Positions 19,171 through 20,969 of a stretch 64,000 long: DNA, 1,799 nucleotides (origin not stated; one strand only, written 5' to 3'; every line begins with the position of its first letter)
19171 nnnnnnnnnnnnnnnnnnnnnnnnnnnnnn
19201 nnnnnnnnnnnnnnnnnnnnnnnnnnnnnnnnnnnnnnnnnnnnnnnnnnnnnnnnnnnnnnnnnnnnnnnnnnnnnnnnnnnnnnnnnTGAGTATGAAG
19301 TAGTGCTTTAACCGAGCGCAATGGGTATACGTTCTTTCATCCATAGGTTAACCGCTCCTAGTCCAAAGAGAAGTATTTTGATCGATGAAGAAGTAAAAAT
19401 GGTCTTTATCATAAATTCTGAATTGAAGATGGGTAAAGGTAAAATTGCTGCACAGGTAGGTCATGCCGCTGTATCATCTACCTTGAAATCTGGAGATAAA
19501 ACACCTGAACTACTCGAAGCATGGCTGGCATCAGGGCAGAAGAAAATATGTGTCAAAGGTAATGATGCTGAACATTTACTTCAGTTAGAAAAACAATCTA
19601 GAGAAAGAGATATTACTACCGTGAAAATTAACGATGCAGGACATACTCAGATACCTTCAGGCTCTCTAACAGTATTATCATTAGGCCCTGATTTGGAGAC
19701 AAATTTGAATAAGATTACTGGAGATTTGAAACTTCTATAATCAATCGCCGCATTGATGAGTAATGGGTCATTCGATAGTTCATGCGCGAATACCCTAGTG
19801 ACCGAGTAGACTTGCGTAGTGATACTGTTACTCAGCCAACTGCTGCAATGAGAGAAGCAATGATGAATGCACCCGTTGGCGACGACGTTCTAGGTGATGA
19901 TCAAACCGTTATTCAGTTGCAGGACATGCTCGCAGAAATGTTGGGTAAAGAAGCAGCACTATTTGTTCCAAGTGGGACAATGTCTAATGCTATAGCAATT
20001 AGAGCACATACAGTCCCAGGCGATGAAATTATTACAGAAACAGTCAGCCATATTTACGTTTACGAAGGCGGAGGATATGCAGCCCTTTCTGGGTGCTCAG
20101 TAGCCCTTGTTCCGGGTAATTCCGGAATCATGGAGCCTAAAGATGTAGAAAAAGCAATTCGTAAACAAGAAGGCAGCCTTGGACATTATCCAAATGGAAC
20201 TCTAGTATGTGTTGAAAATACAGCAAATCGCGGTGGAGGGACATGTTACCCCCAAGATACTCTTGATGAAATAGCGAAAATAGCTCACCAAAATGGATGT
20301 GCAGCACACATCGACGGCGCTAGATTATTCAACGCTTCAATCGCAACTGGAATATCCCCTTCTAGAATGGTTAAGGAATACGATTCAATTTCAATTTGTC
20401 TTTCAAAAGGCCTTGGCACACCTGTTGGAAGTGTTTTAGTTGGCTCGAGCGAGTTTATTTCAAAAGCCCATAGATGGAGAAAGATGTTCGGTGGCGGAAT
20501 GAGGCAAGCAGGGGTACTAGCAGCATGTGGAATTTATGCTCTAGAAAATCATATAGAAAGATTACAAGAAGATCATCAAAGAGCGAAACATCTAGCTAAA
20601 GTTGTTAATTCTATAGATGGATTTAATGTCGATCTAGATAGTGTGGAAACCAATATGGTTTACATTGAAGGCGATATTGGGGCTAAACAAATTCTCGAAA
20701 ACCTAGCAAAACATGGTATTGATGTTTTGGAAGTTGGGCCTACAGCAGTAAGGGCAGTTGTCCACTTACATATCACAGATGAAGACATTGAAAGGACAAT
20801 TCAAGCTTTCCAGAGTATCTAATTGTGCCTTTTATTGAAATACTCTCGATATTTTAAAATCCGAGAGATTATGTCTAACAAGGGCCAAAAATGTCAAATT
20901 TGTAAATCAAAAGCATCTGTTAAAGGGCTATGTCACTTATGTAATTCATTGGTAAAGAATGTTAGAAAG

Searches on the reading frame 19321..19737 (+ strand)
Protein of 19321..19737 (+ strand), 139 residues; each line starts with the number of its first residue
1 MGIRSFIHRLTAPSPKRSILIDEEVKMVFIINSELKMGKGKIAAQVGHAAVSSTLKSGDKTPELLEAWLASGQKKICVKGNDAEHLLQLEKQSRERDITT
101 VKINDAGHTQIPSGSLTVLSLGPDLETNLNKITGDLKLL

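Call 112: search_protein_families(library=pfam, proteins=[window:19321-19737:+], max_evalue=0.01)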
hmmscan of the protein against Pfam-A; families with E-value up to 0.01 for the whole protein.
window:19321-19737:+ (139 aa): 1 family
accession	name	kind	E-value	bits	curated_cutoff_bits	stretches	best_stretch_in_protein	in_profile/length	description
PF01981.21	PTH2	-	9.4e-38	129.4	23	1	25-139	1-115/115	Peptidyl-tRNA hydrolase PTH2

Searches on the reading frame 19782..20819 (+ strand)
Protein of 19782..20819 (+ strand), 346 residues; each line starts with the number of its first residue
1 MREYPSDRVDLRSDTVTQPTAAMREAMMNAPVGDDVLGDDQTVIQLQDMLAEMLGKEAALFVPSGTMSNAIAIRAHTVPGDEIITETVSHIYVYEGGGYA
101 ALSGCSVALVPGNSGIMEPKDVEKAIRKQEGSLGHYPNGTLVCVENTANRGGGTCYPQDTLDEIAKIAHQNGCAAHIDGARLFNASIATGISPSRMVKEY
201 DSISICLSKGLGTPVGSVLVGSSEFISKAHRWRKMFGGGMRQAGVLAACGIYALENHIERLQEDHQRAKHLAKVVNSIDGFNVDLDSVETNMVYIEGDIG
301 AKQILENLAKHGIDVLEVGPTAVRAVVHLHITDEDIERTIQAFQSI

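Call 41: search_protein_families(library=pfam, proteins=[window:19782-20819:+], max_evalue=0.001)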
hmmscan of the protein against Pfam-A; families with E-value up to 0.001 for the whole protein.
window:19782-20819:+ (346 aa): 5 families
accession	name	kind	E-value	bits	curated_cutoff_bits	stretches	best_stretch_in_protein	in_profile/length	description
PF01212.27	Beta_elim_lyase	-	1.5e-105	353.1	27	1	10-296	1-286/288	Beta-eliminating lyase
PF00155.27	Aminotran_1_2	-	1.3e-07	31.6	19.7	1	21-342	21-360/361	Aminotransferase class I and II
PF00202.27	Aminotran_3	-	2.5e-06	26.9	30.5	0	291-345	357-401/403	Aminotransferase class-III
PF01041.23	DegT_DnrJ_EryC1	-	2.4e-05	24.1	19.8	0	42-128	25-111/360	DegT/DnrJ/EryC1/StrS aminotransferase family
PF00266.25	Aminotran_5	-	0.00079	18.9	21.5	0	54-241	56-231/371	Aminotransferase class-V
